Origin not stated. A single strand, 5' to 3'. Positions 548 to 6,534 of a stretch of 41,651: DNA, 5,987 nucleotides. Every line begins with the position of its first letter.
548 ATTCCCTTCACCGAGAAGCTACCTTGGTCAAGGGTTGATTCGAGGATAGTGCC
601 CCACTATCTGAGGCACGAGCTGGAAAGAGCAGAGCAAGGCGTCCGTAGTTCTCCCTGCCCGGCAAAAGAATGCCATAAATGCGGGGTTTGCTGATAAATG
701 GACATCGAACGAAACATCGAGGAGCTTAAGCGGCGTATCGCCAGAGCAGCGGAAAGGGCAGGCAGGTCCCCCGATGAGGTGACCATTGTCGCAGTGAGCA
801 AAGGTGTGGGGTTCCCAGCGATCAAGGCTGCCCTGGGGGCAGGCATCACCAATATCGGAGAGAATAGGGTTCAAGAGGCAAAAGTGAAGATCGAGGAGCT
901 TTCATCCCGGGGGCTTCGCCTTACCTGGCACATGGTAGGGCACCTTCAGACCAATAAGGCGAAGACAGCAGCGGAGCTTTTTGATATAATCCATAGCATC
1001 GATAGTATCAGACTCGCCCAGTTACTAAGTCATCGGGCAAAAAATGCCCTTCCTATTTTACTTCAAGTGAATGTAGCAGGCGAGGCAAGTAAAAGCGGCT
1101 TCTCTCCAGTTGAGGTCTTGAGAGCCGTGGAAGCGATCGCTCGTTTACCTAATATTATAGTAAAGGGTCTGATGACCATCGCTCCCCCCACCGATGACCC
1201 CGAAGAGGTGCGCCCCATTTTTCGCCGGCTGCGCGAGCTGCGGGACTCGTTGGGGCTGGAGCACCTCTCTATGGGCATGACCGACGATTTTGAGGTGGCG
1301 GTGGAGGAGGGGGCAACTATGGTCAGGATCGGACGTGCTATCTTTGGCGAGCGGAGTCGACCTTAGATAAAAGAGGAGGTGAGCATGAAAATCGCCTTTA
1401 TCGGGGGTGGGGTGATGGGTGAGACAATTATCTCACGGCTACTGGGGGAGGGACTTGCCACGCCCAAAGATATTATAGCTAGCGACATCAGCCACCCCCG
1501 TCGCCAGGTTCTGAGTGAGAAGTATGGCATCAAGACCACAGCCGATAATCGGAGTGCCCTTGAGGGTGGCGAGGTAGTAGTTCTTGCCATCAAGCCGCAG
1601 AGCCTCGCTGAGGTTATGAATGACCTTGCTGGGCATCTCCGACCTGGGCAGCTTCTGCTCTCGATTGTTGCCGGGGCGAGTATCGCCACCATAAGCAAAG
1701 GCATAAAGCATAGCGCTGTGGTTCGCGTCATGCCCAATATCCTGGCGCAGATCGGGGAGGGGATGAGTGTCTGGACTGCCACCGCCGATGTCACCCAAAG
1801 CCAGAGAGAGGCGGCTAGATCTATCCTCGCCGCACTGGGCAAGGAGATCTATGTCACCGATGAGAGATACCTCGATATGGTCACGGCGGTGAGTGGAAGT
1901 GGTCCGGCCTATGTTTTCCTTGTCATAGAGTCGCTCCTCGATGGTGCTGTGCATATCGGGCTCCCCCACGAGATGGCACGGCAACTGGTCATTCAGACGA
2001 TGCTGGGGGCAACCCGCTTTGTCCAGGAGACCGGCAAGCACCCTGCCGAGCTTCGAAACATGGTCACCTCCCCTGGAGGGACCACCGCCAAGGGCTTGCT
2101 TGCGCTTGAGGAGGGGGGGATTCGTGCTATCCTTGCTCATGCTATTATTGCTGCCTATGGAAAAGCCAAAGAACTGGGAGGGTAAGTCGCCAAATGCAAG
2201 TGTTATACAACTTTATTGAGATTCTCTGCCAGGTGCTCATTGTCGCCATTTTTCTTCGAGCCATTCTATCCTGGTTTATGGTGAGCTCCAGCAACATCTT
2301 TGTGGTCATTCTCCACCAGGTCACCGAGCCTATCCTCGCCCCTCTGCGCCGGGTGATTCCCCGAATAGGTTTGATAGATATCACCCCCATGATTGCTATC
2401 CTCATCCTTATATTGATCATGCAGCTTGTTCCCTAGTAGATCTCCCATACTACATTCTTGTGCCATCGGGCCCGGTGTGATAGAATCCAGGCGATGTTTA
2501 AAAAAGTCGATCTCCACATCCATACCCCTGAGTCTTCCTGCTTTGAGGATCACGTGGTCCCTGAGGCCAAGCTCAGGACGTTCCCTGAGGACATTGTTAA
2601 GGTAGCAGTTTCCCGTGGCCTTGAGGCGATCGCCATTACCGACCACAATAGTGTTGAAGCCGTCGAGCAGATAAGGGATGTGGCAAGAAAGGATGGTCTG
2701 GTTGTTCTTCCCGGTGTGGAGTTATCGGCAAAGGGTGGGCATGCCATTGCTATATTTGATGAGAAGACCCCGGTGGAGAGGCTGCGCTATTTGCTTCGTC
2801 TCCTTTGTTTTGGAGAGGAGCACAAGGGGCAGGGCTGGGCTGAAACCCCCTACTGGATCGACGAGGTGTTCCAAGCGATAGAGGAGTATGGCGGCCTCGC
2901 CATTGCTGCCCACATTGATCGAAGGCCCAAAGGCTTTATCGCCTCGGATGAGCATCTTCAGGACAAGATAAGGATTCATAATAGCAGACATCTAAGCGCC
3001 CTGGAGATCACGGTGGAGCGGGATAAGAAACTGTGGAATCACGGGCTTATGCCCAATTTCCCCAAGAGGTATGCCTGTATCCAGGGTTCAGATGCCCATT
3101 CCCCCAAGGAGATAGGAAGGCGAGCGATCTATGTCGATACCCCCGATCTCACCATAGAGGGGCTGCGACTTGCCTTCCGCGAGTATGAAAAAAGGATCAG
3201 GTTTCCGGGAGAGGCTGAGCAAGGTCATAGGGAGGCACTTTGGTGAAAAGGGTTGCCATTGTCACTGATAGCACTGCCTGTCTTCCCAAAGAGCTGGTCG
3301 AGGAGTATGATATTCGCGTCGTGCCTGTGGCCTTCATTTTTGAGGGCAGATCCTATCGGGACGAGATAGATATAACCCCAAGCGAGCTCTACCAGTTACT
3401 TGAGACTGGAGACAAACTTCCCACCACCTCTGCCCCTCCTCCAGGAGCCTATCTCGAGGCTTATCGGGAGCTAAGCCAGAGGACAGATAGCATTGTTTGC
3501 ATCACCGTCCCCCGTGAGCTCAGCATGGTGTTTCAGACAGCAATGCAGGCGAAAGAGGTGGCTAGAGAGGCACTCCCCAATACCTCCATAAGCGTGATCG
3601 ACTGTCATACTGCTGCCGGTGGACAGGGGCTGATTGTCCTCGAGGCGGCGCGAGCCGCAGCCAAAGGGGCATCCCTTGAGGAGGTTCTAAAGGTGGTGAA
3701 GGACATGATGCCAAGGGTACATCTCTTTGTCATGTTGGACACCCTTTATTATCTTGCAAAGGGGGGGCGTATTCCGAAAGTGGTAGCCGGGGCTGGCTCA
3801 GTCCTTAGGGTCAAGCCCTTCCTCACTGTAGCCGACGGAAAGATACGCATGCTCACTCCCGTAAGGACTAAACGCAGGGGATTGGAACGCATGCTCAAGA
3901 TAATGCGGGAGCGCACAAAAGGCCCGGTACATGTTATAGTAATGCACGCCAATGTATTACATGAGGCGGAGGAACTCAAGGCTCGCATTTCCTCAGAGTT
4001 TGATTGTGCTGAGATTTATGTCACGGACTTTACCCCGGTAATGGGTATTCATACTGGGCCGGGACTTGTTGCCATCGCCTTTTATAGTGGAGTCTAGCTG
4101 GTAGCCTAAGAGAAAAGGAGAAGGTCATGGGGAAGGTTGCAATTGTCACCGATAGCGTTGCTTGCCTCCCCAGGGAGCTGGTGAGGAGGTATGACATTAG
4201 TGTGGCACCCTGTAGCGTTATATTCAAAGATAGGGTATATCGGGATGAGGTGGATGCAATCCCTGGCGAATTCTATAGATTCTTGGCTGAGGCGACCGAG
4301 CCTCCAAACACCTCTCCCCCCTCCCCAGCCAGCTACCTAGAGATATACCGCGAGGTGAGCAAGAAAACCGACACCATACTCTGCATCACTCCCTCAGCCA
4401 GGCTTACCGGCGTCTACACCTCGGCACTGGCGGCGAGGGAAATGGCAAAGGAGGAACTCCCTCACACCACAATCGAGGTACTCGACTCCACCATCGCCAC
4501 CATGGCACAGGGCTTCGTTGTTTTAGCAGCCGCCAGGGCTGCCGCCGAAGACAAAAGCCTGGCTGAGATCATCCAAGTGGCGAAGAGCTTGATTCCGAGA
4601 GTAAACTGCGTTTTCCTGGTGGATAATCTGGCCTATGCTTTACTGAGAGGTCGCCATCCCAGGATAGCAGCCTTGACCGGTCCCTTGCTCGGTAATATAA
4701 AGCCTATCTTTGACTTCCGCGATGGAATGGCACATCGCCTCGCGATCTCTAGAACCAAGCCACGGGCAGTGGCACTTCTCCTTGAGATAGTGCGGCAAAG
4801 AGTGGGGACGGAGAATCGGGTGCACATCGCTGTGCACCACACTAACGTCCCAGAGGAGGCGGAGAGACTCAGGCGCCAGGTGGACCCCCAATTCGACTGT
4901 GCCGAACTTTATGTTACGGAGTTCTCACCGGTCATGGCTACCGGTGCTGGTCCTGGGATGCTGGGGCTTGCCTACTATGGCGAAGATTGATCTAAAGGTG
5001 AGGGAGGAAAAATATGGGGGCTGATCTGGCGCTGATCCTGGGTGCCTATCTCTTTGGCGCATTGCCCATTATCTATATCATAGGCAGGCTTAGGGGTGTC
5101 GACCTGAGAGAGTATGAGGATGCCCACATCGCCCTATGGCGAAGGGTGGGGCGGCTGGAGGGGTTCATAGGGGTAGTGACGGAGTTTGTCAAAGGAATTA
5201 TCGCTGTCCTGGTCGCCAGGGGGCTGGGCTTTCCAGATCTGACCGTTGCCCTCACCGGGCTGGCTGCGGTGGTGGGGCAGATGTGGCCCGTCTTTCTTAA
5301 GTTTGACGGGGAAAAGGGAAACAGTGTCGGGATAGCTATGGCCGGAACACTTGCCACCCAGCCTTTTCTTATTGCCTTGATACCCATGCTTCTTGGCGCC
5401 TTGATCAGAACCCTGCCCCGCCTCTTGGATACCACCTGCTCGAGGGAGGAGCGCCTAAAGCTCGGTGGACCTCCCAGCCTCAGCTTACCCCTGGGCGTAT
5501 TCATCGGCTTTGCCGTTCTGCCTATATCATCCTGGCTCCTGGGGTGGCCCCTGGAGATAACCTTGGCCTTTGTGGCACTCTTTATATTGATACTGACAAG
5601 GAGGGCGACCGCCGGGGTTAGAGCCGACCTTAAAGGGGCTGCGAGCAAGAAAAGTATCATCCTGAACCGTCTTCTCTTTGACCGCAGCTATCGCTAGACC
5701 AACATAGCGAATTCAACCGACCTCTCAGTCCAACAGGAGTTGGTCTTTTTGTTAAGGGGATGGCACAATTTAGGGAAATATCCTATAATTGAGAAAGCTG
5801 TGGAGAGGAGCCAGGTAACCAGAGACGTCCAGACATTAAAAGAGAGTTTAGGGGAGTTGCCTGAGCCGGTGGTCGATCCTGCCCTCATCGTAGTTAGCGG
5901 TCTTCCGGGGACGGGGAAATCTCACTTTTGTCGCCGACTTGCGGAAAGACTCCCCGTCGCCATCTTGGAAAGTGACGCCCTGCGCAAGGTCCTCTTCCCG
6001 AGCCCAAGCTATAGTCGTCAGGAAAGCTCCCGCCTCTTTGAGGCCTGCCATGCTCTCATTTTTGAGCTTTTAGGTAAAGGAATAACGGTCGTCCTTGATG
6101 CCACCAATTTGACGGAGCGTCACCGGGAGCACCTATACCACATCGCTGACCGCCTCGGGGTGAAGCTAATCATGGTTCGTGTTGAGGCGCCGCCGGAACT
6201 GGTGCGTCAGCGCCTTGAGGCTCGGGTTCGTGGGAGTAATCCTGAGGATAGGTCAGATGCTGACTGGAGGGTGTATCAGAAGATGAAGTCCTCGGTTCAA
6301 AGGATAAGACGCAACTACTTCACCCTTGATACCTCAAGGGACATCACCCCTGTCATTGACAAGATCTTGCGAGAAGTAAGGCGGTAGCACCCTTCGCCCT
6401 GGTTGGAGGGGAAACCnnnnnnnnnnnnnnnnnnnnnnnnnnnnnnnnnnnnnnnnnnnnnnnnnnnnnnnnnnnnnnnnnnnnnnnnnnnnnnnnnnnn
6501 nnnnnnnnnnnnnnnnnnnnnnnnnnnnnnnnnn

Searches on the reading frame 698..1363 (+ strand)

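Call 75: search_protein_families(library=pfam, proteins=[window:698-1363:+], max_evalue=0.00001)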
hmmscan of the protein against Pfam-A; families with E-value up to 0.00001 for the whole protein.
window:698-1363:+ (222 aa): 1 family
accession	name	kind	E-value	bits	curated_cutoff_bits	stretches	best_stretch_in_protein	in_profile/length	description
PF01168.26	Ala_racemase_N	-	7.2e-25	88.4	24.1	1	7-219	3-219/220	Alanine racemase, N-terminal domain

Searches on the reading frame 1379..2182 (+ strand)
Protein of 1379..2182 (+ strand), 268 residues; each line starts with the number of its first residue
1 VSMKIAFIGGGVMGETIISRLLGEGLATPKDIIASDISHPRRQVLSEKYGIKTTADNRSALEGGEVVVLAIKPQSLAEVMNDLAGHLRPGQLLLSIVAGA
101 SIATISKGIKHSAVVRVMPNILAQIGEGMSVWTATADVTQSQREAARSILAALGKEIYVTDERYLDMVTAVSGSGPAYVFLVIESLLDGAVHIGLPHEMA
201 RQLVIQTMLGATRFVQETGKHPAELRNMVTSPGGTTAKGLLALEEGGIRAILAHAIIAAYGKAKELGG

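Call 75: search_protein_families(library=pfam, proteins=[window:1379-2182:+], max_evalue=0.00001)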
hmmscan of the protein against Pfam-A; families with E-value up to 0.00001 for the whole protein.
window:1379-2182:+ (268 aa): 3 families
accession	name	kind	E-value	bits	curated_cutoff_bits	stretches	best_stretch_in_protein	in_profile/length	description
PF14748.11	P5CR_dimer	-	1.9e-39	134.6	25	1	162-266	1-105/105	Pyrroline-5-carboxylate reductase dimerisation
PF03807.23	F420_oxidored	-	4.2e-19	69.4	21.6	1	4-99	1-94/94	NADP oxidoreductase coenzyme F420-dependent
PF03446.21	NAD_binding_2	-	5.5e-06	26.9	21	0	4-95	1-91/161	NAD binding domain of 6-phosphogluconate dehydrogenase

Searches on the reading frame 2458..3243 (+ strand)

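Call 75: search_protein_families(library=pfam, proteins=[window:2458-3243:+], max_evalue=0.00001)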
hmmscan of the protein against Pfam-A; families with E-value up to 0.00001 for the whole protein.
window:2458-3243:+ (262 aa): 1 family
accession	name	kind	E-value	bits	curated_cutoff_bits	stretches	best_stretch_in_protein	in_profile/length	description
PF02811.25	PHP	-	6.6e-08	33.5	26.4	1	43-144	17-121/164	PHP domain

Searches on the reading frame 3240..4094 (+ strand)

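Call 75: search_protein_families(library=pfam, proteins=[window:3240-4094:+], max_evalue=0.00001)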
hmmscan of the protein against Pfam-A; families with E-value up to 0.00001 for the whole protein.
window:3240-4094:+ (285 aa): 1 family
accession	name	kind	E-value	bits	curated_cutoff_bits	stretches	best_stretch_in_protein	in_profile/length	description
PF02645.21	DegV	-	6.1e-82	275.5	27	1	5-282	2-278/280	Uncharacterised protein, DegV family COG1307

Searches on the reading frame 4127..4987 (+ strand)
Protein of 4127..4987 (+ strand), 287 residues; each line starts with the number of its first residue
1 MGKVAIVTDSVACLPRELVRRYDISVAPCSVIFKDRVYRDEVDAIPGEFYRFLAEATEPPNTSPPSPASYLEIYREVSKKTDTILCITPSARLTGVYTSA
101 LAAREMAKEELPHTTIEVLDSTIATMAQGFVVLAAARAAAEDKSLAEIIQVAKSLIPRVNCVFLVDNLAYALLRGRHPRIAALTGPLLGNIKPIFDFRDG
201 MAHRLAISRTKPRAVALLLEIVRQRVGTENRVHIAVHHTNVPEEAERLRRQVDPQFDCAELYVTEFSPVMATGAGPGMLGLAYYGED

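Call 75: search_protein_families(library=pfam, proteins=[window:4127-4987:+], max_evalue=0.00001)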
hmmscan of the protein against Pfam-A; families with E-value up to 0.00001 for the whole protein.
window:4127-4987:+ (287 aa): 1 family
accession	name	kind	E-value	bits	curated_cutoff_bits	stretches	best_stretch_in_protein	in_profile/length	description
PF02645.21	DegV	-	3.1e-67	227.3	27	1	3-284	1-278/280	Uncharacterised protein, DegV family COG1307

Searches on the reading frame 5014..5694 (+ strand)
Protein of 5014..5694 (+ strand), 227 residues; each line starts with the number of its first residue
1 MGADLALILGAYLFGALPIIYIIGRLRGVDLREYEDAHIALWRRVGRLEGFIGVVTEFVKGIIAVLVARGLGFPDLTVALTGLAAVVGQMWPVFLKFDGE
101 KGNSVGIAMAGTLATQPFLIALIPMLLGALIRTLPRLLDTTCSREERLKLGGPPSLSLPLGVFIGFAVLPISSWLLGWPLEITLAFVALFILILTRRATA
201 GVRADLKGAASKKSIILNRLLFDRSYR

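Call 75: search_protein_families(library=pfam, proteins=[window:5014-5694:+], max_evalue=0.00001)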
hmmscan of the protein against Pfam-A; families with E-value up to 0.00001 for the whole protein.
window:5014-5694:+ (227 aa): 1 family
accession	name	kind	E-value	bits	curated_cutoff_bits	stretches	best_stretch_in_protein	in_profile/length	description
PF02660.20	G3P_acyltransf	-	5.8e-21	75.7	24.1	1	11-196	2-156/164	Glycerol-3-phosphate acyltransferase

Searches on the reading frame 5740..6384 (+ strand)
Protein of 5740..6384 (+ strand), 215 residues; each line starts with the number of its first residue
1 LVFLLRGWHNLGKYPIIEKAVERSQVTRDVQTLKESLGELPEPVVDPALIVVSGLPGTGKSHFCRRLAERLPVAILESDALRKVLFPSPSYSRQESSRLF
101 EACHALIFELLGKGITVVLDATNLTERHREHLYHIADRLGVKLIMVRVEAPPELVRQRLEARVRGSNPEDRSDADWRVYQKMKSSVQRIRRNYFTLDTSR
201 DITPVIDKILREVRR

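Call 75: search_protein_families(library=pfam, proteins=[window:5740-6384:+], max_evalue=0.00001)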
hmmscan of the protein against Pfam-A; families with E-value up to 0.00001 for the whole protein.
window:5740-6384:+ (215 aa): 6 families
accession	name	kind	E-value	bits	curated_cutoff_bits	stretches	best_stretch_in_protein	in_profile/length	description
PF13671.12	AAA_33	-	2.8e-29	102.7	27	1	49-188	1-142/143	AAA domain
PF13238.12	AAA_18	-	5.4e-10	40.3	29.4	1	50-164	1-113/128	AAA domain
PF08433.16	KTI12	-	1.6e-09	38.1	22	1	48-165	2-122/271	Chromatin associated protein KTI12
PF13191.12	AAA_16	-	1.6e-06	29.2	32.6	0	47-191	24-129/167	AAA ATPase domain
PF13401.12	AAA_22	-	3e-06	28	27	1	48-143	6-87/130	AAA domain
PF13207.12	AAA_17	-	7.1e-06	26.8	27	0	54-172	2-131/136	AAA domain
